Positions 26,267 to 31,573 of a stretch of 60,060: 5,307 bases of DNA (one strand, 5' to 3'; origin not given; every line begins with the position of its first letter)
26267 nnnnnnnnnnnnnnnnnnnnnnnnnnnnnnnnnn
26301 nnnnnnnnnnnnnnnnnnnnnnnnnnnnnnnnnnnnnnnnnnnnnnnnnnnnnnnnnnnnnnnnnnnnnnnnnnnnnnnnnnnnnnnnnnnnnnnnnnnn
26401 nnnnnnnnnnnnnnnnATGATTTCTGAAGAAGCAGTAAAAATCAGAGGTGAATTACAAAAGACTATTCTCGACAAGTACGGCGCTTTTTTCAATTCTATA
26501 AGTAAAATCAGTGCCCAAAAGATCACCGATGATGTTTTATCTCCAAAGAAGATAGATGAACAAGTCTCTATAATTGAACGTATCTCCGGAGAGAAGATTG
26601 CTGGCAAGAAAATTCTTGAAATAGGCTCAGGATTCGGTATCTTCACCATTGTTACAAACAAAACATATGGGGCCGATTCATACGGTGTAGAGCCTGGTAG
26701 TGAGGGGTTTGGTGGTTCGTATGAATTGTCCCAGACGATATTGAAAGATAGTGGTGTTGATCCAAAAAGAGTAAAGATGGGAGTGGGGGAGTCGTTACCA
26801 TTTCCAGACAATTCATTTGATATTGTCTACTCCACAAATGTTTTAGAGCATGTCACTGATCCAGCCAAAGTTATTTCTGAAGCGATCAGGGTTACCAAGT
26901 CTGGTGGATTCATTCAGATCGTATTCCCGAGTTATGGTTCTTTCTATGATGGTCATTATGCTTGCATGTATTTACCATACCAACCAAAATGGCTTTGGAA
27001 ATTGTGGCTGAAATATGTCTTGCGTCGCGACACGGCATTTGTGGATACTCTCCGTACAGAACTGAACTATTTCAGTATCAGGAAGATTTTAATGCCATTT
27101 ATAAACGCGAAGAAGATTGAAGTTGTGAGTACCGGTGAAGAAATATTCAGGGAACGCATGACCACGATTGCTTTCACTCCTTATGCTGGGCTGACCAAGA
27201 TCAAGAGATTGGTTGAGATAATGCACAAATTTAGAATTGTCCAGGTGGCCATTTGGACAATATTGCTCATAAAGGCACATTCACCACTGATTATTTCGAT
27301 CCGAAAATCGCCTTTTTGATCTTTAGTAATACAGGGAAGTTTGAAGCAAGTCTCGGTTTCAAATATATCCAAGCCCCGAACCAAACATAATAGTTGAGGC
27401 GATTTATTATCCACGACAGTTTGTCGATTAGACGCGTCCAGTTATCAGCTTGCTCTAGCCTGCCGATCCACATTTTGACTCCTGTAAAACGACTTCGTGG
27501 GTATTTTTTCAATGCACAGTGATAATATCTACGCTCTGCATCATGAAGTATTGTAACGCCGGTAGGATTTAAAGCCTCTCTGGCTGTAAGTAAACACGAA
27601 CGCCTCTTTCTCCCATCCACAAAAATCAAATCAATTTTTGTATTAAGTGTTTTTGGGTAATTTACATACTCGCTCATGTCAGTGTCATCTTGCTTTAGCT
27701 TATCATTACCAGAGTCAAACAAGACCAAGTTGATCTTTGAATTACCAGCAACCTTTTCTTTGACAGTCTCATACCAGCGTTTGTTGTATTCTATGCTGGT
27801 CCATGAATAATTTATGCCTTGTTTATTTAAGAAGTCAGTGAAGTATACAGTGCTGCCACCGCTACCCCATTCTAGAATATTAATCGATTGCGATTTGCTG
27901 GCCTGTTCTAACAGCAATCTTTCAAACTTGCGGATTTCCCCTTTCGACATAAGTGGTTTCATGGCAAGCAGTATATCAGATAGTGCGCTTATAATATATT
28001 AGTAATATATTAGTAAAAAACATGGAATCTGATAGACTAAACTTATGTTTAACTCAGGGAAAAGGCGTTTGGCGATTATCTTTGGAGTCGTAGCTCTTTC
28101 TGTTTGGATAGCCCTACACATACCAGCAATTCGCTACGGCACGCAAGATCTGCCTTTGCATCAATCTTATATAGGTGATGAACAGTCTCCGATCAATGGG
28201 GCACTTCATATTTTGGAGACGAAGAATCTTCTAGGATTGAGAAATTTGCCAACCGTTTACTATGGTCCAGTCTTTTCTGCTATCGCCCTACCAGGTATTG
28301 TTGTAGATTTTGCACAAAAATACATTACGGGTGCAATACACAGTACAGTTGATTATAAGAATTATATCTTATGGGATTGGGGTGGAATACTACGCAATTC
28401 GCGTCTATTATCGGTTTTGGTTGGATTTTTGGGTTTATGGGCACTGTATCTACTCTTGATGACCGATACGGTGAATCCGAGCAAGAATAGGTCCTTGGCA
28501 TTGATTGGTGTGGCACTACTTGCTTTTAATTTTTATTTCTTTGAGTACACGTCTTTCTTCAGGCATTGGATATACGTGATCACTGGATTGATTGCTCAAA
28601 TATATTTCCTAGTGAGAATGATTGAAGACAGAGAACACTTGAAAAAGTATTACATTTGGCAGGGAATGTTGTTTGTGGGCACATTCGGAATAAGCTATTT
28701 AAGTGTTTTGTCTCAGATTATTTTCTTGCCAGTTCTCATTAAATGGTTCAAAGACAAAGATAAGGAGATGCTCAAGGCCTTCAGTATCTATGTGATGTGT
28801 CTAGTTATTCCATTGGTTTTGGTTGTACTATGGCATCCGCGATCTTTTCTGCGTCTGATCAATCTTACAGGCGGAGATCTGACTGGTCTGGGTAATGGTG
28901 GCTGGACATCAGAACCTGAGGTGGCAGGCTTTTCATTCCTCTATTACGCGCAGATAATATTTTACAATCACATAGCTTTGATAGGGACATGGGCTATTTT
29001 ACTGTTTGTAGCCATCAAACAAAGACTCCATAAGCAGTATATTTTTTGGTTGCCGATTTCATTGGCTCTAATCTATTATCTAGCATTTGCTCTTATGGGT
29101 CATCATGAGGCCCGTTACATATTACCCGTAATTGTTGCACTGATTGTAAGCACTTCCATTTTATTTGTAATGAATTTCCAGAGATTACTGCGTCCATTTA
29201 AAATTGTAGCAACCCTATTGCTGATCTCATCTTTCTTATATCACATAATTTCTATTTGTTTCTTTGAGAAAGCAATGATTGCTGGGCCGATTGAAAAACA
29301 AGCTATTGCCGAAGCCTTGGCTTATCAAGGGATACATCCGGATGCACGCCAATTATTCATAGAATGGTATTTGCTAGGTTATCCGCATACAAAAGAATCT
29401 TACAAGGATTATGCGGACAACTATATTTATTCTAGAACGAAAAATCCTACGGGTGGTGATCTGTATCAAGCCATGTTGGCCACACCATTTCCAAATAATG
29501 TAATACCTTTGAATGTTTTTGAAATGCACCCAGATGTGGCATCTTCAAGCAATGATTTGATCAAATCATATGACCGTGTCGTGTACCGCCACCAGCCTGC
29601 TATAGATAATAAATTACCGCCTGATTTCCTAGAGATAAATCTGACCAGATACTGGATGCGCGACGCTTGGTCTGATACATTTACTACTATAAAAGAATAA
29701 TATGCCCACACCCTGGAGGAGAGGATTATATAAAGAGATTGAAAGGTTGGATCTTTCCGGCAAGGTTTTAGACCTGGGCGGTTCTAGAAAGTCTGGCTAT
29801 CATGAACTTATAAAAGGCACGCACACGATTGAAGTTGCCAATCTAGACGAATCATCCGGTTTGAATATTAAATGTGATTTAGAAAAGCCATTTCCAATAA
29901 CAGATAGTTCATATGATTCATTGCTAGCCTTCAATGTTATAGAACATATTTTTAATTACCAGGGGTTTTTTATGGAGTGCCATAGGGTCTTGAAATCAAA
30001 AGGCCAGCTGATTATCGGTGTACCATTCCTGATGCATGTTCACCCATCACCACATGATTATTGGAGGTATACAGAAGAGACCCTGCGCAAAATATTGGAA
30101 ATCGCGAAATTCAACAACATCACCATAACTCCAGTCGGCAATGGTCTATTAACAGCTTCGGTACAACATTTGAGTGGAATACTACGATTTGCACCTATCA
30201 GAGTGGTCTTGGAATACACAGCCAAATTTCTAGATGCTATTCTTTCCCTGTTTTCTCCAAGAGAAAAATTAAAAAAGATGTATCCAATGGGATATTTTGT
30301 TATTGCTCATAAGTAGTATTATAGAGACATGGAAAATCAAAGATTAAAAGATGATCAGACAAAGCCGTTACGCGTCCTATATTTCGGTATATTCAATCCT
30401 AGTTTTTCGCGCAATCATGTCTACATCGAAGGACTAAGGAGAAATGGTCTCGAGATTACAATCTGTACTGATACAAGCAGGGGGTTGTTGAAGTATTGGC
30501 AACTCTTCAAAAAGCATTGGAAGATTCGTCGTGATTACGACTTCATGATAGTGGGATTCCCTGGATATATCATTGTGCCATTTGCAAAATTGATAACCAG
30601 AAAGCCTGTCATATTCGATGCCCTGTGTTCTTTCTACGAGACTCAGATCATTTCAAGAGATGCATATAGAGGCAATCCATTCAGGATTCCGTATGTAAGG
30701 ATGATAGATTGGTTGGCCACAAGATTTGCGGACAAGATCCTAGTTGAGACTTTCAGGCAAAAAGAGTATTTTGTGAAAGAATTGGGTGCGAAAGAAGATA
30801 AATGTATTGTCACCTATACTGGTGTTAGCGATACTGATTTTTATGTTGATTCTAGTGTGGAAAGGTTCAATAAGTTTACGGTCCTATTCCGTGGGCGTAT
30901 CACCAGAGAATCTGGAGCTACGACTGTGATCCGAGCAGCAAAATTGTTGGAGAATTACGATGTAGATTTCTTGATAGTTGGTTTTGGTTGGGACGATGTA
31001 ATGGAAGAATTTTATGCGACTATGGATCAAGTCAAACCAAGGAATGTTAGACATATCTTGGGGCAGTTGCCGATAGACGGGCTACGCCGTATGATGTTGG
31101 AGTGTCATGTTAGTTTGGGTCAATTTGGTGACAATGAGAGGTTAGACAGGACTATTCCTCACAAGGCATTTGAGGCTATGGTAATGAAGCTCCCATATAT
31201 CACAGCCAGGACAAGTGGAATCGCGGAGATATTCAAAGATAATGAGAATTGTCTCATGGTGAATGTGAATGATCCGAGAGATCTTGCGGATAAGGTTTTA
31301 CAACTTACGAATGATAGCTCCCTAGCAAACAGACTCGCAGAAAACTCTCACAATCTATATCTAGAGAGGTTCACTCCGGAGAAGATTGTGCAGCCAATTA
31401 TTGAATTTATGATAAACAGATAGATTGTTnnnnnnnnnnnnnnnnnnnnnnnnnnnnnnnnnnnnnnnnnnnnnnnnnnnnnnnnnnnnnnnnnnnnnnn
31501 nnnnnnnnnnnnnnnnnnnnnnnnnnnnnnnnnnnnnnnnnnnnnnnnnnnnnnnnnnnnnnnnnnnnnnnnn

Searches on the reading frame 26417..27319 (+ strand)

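Call 68: search_protein_families(library=pfam, proteins=[window:26417-27319:+], max_evalue=0.0001)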
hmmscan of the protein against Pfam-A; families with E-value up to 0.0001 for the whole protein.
window:26417-27319:+ (300 aa): 7 families
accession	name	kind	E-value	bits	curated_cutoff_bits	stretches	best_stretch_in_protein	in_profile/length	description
PF08241.18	Methyltransf_11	-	1.4e-16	61.3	21.2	1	67-166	1-93/95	Methyltransferase domain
PF13489.12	Methyltransf_23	-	1.9e-12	47.6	27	1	52-172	12-120/164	Methyltransferase domain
PF13649.12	Methyltransf_25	-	7.8e-11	43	27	1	66-164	1-97/97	Methyltransferase domain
PF13847.12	Methyltransf_31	-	6.3e-09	36.1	27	1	63-168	4-109/145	Methyltransferase domain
PF08242.18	Methyltransf_12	-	7.5e-08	33.5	30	1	67-166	1-98/98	Methyltransferase domain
PF01209.24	Ubie_methyltran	-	1e-07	32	20.1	1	24-169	12-152/233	ubiE/COQ5 methyltransferase family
PF07021.18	MetW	-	3.5e-05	23.9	21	1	62-175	13-114/193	Methionine biosynthesis protein MetW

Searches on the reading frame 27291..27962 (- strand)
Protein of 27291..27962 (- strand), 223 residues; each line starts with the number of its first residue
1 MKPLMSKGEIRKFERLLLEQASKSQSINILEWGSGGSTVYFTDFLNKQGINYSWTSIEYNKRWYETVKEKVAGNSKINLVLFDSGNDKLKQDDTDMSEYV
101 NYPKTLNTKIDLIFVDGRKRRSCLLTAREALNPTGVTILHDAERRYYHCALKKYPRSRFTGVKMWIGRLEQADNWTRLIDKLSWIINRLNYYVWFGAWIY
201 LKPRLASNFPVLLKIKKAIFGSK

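Call 68: search_protein_families(library=pfam, proteins=[window:27291-27962:-], max_evalue=0.0001)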
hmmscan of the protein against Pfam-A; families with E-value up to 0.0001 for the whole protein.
window:27291-27962:- (223 aa): 1 family
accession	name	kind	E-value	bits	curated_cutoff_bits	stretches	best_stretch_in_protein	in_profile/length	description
PF13578.12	Methyltransf_24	-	3.8e-05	24.9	26.3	1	30-141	1-104/105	Methyltransferase domain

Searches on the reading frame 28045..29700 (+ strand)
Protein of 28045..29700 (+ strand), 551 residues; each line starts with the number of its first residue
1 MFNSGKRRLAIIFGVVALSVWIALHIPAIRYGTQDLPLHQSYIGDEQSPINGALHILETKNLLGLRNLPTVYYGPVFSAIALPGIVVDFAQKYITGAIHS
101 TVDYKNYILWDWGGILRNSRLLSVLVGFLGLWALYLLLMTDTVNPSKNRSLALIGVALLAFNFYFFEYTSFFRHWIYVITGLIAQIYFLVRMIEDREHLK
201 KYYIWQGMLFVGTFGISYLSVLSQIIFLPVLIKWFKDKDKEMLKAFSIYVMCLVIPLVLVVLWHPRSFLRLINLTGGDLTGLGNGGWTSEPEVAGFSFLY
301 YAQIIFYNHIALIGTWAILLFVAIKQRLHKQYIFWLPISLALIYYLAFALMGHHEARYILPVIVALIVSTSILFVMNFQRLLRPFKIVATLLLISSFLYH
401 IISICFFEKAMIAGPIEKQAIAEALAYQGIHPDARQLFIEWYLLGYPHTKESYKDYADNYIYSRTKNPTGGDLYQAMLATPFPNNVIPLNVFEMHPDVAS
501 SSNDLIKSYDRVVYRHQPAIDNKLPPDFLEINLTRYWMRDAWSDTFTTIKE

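Call 68: search_protein_families(library=pfam, proteins=[window:28045-29700:+], max_evalue=0.0001)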
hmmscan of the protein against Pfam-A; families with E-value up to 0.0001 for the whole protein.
window:28045-29700:+ (551 aa): 1 family
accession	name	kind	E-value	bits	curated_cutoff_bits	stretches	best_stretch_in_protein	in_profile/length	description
PF13231.12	PMT_2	-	4.1e-05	24.3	26.1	1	120-263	25-159/160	Dolichyl-phosphate-mannose-protein mannosyltransferase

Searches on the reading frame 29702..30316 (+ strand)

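Call 68: search_protein_families(library=pfam, proteins=[window:29702-30316:+], max_evalue=0.0001)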
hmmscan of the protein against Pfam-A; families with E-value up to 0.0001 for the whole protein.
window:29702-30316:+ (204 aa): 1 family
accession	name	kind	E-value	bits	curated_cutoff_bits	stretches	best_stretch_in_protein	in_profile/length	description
PF08241.18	Methyltransf_11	-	1.3e-08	35.8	21.2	1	56-105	47-95/95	Methyltransferase domain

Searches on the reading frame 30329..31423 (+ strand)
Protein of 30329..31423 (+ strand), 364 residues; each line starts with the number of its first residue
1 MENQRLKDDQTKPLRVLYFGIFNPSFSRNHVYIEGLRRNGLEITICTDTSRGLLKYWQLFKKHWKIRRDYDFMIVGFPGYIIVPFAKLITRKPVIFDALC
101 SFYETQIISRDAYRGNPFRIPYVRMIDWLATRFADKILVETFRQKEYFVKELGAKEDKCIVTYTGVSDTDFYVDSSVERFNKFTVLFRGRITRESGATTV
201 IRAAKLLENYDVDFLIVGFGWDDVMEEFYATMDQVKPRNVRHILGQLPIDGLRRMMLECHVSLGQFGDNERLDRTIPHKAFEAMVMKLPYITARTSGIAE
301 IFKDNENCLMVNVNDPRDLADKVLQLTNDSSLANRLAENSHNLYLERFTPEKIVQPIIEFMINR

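Call 68: search_protein_families(library=pfam, proteins=[window:30329-31423:+], max_evalue=0.0001)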
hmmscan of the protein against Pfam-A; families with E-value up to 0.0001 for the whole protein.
window:30329-31423:+ (364 aa): 3 families
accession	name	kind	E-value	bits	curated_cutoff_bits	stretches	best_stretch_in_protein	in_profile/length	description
PF00534.26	Glycos_transf_1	-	7.4e-18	65.1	26.4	1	177-340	10-169/172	Glycosyl transferases group 1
PF13692.12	Glyco_trans_1_4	-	1e-15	58.7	27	1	183-329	2-142/142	Glycosyl transferases group 1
PF13524.12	Glyco_trans_1_2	-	5.6e-11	43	25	1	203-358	8-143/144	Glycosyl transferase-like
